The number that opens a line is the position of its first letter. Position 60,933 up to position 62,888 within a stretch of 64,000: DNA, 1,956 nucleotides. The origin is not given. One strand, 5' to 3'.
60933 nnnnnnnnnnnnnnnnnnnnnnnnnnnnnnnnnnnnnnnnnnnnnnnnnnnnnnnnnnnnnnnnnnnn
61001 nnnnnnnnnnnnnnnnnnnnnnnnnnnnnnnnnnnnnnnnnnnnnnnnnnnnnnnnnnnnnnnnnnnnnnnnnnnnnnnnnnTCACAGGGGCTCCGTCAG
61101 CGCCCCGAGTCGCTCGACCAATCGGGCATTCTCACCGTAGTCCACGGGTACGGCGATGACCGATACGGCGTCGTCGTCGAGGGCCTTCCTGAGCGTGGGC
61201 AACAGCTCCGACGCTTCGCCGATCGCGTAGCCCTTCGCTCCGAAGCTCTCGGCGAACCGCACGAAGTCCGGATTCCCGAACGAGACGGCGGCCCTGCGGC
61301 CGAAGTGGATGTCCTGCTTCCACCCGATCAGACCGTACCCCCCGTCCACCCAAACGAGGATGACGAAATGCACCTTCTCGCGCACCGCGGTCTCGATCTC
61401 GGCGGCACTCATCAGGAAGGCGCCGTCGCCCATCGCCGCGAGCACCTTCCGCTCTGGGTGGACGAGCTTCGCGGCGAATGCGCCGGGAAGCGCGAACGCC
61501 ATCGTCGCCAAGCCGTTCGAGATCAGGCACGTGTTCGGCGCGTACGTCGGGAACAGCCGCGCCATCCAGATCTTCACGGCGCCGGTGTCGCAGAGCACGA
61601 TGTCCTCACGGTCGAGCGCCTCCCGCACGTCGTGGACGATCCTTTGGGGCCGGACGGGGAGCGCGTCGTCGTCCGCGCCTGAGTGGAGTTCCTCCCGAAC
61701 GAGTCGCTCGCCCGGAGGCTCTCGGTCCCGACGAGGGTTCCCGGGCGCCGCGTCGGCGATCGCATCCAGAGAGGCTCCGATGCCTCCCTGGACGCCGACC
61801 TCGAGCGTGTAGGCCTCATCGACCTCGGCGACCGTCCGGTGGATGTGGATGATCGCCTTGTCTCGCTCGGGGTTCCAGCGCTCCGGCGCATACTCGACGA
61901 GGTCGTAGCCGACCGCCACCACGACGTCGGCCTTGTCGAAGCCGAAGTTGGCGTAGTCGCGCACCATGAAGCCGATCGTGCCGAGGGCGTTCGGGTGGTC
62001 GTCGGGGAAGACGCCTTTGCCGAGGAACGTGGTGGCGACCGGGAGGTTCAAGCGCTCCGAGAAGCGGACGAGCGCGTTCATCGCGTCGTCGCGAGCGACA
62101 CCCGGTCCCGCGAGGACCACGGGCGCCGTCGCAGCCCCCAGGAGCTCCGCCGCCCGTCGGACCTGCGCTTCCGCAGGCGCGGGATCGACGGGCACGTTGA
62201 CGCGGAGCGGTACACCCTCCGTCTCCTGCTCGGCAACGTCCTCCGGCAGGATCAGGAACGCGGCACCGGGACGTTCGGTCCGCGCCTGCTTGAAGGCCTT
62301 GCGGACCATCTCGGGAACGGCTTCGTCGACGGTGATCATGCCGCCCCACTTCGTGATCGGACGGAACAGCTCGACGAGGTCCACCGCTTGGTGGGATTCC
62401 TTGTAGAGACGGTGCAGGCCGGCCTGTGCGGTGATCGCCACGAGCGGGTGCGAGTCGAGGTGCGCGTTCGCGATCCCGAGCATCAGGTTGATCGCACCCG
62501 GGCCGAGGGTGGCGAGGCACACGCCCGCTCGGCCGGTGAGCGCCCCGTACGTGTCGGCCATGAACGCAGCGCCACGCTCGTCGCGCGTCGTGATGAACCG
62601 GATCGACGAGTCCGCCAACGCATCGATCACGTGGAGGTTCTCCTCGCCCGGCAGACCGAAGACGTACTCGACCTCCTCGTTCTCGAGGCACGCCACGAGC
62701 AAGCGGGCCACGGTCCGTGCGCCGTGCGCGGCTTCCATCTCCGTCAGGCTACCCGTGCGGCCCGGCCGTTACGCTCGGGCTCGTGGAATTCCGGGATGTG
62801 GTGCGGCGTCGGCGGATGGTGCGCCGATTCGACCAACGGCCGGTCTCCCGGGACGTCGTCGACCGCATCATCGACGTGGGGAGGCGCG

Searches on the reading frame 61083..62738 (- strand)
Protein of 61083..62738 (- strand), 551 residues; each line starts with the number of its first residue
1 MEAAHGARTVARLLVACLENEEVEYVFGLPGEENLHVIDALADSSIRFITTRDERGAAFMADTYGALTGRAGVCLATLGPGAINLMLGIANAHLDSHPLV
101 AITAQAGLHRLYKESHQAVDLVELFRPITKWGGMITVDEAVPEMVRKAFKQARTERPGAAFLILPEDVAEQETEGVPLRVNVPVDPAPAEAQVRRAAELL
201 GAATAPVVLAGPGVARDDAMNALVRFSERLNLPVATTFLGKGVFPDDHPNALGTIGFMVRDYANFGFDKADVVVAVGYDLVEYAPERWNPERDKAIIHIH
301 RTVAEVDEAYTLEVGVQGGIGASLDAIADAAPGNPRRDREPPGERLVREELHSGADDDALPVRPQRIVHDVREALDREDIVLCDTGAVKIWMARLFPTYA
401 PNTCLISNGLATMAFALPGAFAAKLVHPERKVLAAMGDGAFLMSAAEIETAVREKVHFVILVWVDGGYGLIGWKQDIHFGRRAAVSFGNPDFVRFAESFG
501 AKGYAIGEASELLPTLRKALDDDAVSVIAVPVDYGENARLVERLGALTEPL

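Call 29: search_protein_families(library=pfam, proteins=[window:61083-62738:-], max_evalue=0.001)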
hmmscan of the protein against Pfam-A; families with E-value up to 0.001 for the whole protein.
window:61083-62738:- (551 aa): 3 families
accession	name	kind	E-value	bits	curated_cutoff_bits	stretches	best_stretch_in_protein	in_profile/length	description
PF02775.26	TPP_enzyme_C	-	1.2e-38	132.7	21.9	1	384-530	1-151/151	Thiamine pyrophosphate enzyme, C-terminal TPP binding domain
PF02776.23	TPP_enzyme_N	-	1.9e-36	124.9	26.8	1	9-123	2-118/119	Thiamine pyrophosphate enzyme, N-terminal TPP binding domain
PF00205.28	TPP_enzyme_M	-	5.5e-33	114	30.4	1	193-326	1-136/137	Thiamine pyrophosphate enzyme, central domain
